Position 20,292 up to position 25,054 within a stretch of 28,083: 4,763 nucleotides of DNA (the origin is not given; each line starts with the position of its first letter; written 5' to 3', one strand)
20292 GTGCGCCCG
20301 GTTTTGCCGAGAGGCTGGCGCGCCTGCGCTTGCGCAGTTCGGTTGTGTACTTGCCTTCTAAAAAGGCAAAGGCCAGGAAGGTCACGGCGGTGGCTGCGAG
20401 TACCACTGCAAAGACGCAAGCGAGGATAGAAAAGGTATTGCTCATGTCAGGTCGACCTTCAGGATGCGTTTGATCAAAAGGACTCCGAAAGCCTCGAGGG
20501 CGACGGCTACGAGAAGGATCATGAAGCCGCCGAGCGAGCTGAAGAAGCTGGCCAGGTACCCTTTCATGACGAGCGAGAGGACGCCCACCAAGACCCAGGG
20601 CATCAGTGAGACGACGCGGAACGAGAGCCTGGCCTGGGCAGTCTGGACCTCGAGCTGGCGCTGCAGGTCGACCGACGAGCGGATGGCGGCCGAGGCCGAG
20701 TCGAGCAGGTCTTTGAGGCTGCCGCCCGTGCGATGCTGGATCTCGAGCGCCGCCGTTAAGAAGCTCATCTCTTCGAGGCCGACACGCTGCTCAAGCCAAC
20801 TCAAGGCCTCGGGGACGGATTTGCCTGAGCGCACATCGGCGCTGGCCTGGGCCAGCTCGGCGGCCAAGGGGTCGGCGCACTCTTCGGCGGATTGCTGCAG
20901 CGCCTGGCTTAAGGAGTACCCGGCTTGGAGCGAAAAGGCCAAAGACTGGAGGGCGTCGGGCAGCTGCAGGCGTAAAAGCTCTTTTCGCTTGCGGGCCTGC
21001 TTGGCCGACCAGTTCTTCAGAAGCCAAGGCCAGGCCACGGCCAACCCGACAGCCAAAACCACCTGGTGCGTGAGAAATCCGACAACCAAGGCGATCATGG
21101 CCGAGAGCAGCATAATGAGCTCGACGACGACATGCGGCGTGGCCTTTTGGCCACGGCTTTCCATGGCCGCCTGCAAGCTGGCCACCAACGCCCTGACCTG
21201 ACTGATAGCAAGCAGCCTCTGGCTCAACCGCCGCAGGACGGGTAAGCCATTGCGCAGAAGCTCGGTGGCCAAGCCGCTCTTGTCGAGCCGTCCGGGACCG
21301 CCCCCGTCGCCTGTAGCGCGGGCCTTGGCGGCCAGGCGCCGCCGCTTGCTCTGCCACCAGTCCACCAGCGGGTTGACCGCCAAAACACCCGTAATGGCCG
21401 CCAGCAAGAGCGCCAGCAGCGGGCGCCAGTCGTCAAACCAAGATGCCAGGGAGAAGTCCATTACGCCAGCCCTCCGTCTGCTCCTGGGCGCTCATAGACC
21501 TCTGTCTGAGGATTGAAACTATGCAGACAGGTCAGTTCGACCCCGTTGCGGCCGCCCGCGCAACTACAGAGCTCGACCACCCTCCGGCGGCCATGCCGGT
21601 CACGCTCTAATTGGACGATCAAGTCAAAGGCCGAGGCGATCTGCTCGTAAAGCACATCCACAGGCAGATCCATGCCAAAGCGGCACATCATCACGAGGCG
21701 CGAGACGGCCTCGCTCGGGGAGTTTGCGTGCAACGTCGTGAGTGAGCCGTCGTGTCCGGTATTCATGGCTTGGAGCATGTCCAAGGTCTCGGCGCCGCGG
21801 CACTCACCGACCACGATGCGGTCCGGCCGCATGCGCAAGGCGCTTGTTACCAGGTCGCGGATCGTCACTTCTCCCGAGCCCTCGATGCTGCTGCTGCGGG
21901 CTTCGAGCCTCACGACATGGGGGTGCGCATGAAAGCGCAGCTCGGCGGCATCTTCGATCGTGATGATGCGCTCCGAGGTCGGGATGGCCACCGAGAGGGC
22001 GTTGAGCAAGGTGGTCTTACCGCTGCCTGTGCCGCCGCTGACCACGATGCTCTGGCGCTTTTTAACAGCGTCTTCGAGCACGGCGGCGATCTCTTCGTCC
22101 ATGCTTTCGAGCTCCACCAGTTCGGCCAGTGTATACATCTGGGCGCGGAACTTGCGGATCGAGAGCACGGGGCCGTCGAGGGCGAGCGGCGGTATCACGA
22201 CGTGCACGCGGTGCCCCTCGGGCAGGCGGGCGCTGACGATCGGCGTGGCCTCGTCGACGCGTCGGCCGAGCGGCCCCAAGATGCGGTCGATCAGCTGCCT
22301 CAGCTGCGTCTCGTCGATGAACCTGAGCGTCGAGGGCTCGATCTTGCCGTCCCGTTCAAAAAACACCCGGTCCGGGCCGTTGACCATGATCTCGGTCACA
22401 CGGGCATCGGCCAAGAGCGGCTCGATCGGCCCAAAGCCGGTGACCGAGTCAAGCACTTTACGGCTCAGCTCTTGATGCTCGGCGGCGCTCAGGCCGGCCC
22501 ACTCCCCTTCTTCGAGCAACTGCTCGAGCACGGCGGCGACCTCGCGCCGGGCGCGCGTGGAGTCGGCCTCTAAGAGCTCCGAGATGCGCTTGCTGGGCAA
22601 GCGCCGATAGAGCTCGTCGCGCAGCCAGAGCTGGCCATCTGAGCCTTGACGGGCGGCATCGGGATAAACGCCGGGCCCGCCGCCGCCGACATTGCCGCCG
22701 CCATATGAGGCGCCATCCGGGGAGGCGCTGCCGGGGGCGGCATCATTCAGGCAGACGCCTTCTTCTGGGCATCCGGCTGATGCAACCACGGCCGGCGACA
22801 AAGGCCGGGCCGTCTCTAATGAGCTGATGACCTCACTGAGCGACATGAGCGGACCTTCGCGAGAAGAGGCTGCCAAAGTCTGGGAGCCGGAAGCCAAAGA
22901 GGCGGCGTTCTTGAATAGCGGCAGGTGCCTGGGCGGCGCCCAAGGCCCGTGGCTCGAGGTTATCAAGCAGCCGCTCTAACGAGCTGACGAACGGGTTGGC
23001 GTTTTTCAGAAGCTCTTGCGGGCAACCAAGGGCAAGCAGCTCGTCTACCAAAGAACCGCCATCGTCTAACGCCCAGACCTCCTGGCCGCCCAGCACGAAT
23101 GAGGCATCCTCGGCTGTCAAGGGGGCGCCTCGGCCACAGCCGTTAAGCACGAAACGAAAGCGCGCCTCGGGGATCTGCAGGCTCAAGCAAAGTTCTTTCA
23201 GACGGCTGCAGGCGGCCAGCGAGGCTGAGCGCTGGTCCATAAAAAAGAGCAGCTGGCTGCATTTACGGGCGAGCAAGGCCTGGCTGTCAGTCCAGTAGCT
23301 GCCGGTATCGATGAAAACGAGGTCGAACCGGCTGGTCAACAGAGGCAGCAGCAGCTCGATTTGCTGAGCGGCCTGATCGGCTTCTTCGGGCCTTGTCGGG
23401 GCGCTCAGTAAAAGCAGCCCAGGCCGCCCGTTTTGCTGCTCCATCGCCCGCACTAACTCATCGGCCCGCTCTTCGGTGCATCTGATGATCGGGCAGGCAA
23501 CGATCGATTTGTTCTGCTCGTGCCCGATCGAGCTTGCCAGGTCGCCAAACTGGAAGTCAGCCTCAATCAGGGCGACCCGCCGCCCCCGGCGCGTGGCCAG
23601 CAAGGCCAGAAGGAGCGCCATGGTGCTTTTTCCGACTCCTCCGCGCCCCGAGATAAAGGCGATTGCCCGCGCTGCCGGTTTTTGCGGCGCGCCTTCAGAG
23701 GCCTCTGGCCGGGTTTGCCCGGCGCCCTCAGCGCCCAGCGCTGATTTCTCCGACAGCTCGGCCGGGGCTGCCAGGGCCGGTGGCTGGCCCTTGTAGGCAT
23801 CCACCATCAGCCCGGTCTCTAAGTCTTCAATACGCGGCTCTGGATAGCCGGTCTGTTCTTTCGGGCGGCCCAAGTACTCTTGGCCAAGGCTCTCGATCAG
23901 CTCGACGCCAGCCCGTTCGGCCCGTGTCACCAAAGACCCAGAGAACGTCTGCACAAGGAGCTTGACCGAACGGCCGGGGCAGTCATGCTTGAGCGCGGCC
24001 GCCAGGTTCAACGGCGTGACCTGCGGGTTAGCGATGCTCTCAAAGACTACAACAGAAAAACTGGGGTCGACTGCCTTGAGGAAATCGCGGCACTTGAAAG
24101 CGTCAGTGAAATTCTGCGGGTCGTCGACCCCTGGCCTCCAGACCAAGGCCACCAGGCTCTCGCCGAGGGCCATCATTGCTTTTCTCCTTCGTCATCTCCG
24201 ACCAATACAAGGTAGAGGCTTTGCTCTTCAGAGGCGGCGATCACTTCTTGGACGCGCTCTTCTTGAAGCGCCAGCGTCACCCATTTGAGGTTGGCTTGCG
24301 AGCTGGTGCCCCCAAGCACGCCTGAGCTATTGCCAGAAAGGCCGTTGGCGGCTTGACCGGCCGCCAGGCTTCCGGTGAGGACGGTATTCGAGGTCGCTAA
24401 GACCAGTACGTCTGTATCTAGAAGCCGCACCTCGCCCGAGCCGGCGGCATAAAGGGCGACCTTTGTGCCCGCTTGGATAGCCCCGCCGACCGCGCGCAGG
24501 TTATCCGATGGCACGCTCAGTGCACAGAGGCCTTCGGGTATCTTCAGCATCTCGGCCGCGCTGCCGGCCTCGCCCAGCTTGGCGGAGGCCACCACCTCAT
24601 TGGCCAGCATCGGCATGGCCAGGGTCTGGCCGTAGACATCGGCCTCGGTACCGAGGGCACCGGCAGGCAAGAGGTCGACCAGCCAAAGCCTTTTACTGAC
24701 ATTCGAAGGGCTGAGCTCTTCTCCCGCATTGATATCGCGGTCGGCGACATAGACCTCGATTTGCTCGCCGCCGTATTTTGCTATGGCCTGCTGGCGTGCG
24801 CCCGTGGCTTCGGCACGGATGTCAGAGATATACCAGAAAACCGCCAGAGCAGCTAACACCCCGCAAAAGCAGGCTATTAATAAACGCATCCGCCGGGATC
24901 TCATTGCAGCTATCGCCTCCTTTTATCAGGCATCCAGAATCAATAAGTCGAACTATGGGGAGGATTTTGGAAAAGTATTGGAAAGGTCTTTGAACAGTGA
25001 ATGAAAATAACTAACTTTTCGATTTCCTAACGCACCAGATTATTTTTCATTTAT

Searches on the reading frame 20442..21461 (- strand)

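Call 5: search_protein_families(library=pfam, proteins=[window:20442-21461:-])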
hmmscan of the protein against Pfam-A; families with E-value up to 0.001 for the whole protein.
window:20442-21461:- (339 aa): 1 family
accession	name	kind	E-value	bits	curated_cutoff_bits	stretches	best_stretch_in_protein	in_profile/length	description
PF00482.28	T2SSF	-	2.4e-18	66.8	25.2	1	171-295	2-123/125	Type II secretion system (T2SS), protein F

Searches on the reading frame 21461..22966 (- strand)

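Call 6: search_protein_families(library=pfam, proteins=[window:21461-22966:-])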
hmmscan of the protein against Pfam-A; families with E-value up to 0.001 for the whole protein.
window:21461-22966:- (501 aa): 5 families
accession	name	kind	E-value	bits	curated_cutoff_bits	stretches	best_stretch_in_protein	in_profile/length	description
PF00437.27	T2SSE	-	2.1e-64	218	24.9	1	177-461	4-287/370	Type II/IV secretion system protein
PF13191.12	AAA_16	-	5e-05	24.3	32.6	1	287-344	6-63/167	AAA ATPase domain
PF06414.18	Zeta_toxin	-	0.00031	20.7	22.3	1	302-358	14-68/199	Zeta toxin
PF25199.1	nSTAND_NTPase5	-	0.00042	20.6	34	1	285-333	21-72/145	Novel STAND NTPase 5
PF00005.33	ABC_tran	-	0.0007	20.6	25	0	301-339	8-46/137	ABC transporter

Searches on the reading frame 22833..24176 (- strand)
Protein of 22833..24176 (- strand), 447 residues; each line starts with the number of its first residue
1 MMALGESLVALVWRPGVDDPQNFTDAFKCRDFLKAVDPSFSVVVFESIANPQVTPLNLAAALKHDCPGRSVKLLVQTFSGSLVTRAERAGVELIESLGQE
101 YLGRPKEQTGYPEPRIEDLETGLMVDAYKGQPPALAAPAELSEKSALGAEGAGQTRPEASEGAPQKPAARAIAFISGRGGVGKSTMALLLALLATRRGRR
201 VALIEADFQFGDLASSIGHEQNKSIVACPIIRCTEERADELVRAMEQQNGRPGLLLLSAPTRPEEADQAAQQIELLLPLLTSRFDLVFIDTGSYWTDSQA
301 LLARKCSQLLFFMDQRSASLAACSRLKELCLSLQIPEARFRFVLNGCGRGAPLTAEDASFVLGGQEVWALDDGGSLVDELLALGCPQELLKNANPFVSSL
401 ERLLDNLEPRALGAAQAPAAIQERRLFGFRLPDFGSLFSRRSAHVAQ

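Call 6: search_protein_families(library=pfam, proteins=[window:22833-24176:-])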
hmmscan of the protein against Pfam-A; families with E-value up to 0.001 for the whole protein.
window:22833-24176:- (447 aa): 4 families
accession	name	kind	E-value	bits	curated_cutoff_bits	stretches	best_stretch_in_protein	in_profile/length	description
PF01656.29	CbiA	-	1.2e-09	38.7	25.4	1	172-336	1-68/125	CobQ/CobB/MinD/ParA nucleotide binding domain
PF10609.15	ParA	-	5.5e-08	33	27.1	1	170-221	4-55/246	NUBPL iron-transfer P-loop NTPase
PF13614.12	AAA_31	-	5.3e-07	30.2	27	1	170-291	2-125/177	AAA domain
PF25199.1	nSTAND_NTPase5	-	0.00019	21.7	34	0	163-259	34-132/145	Novel STAND NTPase 5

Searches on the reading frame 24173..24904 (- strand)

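Call 6: search_protein_families(library=pfam, proteins=[window:24173-24904:-])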
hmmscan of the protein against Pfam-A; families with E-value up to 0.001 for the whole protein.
window:24173-24904:- (243 aa): 3 families
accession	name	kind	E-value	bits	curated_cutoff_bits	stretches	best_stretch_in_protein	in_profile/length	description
PF08666.17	SAF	-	5.3e-09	36.9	21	1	50-108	2-60/63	SAF domain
PF16976.10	RcpC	-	1.9e-07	31.4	28.8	1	121-234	6-113/114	Flp pilus assembly protein RcpC/CpaB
PF13144.11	ChapFlgA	-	0.00083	19.8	23.8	0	50-110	2-60/122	Chaperone for flagella basal body P-ring formation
